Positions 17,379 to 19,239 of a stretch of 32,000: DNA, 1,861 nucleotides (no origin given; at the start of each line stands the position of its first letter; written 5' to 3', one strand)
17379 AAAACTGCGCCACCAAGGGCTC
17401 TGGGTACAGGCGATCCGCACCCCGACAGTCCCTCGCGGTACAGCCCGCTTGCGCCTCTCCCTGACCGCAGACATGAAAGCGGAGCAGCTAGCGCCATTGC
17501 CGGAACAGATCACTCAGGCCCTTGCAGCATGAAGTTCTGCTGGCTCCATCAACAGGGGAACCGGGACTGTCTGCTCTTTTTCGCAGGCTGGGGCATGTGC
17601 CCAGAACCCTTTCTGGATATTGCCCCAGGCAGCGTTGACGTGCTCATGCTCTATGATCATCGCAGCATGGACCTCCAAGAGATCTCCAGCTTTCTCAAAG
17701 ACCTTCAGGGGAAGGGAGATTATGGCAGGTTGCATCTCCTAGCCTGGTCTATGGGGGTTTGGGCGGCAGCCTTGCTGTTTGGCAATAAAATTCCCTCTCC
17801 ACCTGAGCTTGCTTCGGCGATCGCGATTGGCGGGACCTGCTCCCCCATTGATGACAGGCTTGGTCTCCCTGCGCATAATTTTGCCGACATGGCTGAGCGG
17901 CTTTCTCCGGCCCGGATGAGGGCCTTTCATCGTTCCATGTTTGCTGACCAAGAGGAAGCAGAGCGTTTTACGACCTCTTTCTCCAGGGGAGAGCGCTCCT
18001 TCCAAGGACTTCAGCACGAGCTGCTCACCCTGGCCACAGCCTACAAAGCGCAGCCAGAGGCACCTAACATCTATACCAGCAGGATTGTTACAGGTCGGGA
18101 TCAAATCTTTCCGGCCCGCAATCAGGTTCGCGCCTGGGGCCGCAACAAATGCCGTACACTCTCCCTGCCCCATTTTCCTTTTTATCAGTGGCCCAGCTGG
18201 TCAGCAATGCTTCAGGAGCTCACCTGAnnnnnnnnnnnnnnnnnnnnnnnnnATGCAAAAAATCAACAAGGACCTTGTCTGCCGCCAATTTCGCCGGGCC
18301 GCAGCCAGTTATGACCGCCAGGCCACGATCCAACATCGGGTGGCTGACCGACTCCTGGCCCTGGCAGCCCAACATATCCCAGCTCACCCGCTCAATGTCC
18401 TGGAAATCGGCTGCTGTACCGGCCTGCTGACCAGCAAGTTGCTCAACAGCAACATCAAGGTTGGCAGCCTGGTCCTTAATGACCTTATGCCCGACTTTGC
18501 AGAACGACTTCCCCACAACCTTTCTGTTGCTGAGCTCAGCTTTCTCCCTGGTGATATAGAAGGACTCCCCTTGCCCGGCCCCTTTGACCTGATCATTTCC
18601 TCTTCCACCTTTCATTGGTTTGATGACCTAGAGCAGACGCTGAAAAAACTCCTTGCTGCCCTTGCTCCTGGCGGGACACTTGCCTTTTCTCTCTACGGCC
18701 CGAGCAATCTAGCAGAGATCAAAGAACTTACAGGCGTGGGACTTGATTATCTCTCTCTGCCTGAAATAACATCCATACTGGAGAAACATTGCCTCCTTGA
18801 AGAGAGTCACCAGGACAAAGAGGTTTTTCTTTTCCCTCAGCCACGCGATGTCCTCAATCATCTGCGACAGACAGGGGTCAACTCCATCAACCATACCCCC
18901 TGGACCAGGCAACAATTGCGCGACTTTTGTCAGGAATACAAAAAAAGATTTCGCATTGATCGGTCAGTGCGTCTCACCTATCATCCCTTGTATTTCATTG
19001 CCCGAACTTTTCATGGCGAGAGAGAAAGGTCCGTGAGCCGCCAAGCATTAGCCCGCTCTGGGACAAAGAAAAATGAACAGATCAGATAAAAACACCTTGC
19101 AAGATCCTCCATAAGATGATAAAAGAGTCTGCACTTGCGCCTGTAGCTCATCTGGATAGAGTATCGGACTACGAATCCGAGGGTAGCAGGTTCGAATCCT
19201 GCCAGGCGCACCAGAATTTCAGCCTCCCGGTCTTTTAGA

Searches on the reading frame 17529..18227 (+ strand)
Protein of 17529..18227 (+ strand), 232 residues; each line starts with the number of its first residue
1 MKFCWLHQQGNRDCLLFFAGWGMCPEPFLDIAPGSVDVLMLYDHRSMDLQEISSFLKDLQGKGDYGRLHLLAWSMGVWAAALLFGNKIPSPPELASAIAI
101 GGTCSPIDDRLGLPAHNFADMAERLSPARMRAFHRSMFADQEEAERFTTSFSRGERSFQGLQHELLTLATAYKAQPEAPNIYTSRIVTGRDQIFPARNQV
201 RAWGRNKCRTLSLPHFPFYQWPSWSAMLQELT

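Call 10: search_protein_families(library=pfam, proteins=[window:17529-18227:+])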
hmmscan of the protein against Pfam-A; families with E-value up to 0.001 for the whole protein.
window:17529-18227:+ (232 aa): 1 family
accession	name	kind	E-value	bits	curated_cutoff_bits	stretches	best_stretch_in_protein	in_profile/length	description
PF04301.19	BioG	-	9.7e-24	84.5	27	1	1-226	1-212/213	Pimeloyl-ACP methyl esterase BioG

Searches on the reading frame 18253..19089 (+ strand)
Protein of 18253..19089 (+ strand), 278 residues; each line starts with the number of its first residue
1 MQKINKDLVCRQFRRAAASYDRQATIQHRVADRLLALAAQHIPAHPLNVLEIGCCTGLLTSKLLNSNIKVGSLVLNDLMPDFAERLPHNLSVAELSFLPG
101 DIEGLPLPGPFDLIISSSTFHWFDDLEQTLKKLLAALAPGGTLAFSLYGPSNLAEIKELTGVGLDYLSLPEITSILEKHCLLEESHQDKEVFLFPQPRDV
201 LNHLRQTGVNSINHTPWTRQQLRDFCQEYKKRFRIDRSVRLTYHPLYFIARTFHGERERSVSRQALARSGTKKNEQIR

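Call 50: find_homologous_proteins(query=window:18253-19089:+, max_evalue=1e-60)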
Query window:18253-19089:+ (278 aa): 237 proteins with E <= 1e-60 among 3787 candidates; the best 120 are listed.
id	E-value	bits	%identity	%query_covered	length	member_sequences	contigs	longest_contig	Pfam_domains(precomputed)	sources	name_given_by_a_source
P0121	7.1e-184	628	100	100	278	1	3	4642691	PF13847.13,PF13489.13,PF13649.13,PF08241.19,PF08242.19,PF05401.17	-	-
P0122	3.0e-135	468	80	95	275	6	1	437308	PF13847.13,PF13489.13,PF13649.13,PF08241.19,PF08242.19,PF05401.17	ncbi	ncbi:malonyl-ACP O-methyltransferase BioC [Candidatus Electrothrix aarhusensis]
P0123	4.9e-135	467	82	91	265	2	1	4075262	PF13847.13,PF13489.13,PF13649.13,PF01209.25,PF08241.19,PF08242.19,PF05401.17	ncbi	ncbi:malonyl-ACP O-methyltransferase BioC [Candidatus Electrothrix laxa]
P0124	1.5e-134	466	79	95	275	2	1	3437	PF13847.13,PF13489.13,PF13649.13,PF08241.19,PF08242.19,PF05401.17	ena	-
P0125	1.0e-132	460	77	98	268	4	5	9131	PF13847.13,PF13489.13,PF13649.13,PF01209.25,PF08241.19,PF08242.19,PF05401.17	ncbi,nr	ncbi:malonyl-ACP O-methyltransferase BioC [Desulfobulbus sp. US1]|nr:malonyl-ACP O-methyltransferase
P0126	1.3e-131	456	82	90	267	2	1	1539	PF13847.13,PF13489.13,PF13649.13,PF08241.19,PF08242.19,PF05401.17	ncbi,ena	-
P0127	3.7e-131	455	75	95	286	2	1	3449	PF13847.13,PF13489.13,PF13649.13,PF01209.25,PF08241.19,PF08242.19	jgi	jgi:malonyl-ACP O-methyltransferase BioC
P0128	2.3e-129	449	77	91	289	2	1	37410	PF13847.13,PF13489.13,PF13649.13,PF08241.19,PF08242.19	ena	-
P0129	9.0e-128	444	77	93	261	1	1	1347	PF13847.13,PF13489.13,PF13649.13,PF08241.19,PF08242.19,PF05401.17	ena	-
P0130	1.2e-126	440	75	94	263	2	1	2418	PF13847.13,PF13489.13,PF13649.13,PF08241.19,PF08242.19,PF05401.17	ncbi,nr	ncbi:MAG: malonyl-[acyl-carrier protein] O-methyltransferase BioC [Candidatus Electrothrix sp. ATG1]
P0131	1.3e-125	437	77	90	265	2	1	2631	PF13847.13,PF13489.13,PF13649.13,PF01209.25,PF08241.19,PF08242.19,PF05401.17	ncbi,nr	ncbi:MAG: malonyl-[acyl-carrier protein] O-methyltransferase BioC [Candidatus Electrothrix sp. GM3_4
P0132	7.7e-125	434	77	90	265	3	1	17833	PF13847.13,PF13489.13,PF13649.13,PF01209.25,PF08241.19,PF08242.19,PF05401.17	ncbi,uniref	uniref:malonyl-ACP O-methyltransferase BioC n=1 Tax=Candidatus Electrothrix sp. TaxID=2170559 RepID=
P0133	9.3e-125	434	77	90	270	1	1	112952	PF13847.13,PF13489.13,PF13649.13,PF08241.19,PF08242.19,PF05401.17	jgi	jgi:malonyl-ACP O-methyltransferase BioC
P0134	6.0e-124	431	76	90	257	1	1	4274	PF13847.13,PF13489.13,PF13649.13,PF08241.19,PF08242.19,PF05401.17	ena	-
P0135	7.2e-124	431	77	90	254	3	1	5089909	PF13847.13,PF13489.13,PF13649.13,PF08241.19,PF08242.19,PF05401.17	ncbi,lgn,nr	ncbi:MAG: malonyl-ACP O-methyltransferase BioC [Candidatus Electrothrix scaldis]|nr:MAG: malonyl-ACP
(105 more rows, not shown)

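Call 51: find_encoding_contigs(protein=P0135, flank=4000, max_places=3)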
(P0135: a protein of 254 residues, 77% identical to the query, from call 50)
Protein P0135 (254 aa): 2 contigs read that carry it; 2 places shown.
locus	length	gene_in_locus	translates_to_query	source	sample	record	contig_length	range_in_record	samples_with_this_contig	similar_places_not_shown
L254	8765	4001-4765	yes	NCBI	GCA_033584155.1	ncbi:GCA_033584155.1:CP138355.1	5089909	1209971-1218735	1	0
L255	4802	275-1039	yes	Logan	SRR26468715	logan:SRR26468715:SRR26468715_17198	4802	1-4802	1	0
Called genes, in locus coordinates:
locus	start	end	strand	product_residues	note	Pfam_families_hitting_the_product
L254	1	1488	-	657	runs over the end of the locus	PF00596:Aldolase_II, PF00106:adh_short, PF01370:Epimerase (faint), PF13561:adh_short_C2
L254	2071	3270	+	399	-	PF00155:Aminotran_1_2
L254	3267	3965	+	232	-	PF04301:BioG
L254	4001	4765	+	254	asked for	PF05401:NodS (weak), PF13489:Methyltransf_23, PF13847:Methyltransf_31, PF08241:Methyltransf_11, PF08242:Methyltransf_12, PF13649:Methyltransf_25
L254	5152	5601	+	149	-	PF01668:SmpB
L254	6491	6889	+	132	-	-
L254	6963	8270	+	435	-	PF01547:SBP_bac_1, PF13416:SBP_bac_8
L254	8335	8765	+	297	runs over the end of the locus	PF00528:BPD_transp_1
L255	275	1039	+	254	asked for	PF05401:NodS (weak), PF13489:Methyltransf_23, PF13847:Methyltransf_31, PF08241:Methyltransf_11, PF08242:Methyltransf_12, PF13649:Methyltransf_25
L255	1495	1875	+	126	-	PF01668:SmpB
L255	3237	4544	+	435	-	PF01547:SBP_bac_1, PF13416:SBP_bac_8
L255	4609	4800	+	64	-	?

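Call 52: find_encoding_contigs(protein=P0133, flank=4000, max_places=3)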
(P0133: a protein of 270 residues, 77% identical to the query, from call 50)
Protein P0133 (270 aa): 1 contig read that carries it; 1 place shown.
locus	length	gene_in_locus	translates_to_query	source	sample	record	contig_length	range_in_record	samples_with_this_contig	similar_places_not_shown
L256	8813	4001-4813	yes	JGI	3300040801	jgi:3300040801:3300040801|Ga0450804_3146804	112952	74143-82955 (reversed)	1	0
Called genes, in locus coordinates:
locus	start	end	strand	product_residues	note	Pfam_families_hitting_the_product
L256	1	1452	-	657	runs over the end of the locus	PF00596:Aldolase_II, PF00106:adh_short, PF13561:adh_short_C2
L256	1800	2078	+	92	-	-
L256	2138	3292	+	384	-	PF00155:Aminotran_1_2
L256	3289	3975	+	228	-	PF04301:BioG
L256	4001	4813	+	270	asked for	PF05401:NodS (weak), PF13489:Methyltransf_23, PF08241:Methyltransf_11, PF08242:Methyltransf_12, PF13649:Methyltransf_25, PF13847:Methyltransf_31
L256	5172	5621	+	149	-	PF01668:SmpB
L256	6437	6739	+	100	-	PF02604:PhdYeFM_antitox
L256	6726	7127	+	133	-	PF01850:PIN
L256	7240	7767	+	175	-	PF05973:Gp49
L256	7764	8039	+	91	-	PF12844:HTH_19, PF13560:HTH_31, PF01381:HTH_3, PF13413:HTH_25 (weak)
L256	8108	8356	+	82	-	PF09386:ParD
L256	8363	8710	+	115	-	-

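Call 53: find_encoding_contigs(protein=P0128, flank=4000, max_places=3)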
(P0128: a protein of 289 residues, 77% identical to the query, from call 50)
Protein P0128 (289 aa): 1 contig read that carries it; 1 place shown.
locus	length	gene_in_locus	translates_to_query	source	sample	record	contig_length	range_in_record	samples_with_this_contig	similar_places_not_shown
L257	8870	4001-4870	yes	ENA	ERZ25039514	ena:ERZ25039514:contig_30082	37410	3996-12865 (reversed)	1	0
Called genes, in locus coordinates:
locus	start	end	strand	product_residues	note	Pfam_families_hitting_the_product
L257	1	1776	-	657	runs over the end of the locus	PF00596:Aldolase_II, PF00106:adh_short, PF13561:adh_short_C2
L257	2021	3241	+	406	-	PF00155:Aminotran_1_2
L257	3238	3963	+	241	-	PF04301:BioG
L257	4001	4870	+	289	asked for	PF13489:Methyltransf_23, PF13847:Methyltransf_31 (weak), PF08241:Methyltransf_11, PF08242:Methyltransf_12, PF13649:Methyltransf_25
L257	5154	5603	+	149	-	PF01668:SmpB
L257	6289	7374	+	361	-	-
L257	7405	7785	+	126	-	-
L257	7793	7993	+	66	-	-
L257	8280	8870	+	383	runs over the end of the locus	-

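Call 62: find_encoding_contigs(protein=P0121, flank=3500, max_places=6)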
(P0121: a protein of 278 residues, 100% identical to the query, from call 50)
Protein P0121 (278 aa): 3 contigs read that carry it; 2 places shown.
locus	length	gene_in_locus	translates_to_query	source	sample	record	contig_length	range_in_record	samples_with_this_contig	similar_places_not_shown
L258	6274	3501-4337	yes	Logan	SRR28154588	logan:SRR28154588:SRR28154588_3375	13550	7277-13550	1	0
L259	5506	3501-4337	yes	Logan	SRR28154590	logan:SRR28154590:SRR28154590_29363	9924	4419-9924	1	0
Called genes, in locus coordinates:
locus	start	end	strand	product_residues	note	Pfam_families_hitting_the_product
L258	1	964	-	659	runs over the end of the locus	PF00596:Aldolase_II, PF01370:Epimerase (faint), PF00106:adh_short, PF23441:SDR (faint), PF13561:adh_short_C2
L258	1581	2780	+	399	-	PF00155:Aminotran_1_2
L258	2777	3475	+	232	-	PF04301:BioG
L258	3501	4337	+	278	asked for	PF05401:NodS (weak), PF13489:Methyltransf_23, PF08241:Methyltransf_11, PF08242:Methyltransf_12, PF13649:Methyltransf_25, PF13847:Methyltransf_31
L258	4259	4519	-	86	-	-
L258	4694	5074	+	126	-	PF01668:SmpB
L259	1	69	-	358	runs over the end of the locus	PF00106:adh_short, PF23441:SDR (weak), PF01370:Epimerase (weak), PF13561:adh_short_C2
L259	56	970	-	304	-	PF00596:Aldolase_II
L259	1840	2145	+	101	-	PF00155:Aminotran_1_2, PF14760:Rnk_N (faint)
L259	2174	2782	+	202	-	PF00155:Aminotran_1_2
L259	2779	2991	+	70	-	-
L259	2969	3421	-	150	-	-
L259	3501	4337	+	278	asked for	PF05401:NodS (weak), PF13489:Methyltransf_23, PF08241:Methyltransf_11, PF08242:Methyltransf_12, PF13649:Methyltransf_25, PF13847:Methyltransf_31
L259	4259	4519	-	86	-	-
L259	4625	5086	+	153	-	PF01668:SmpB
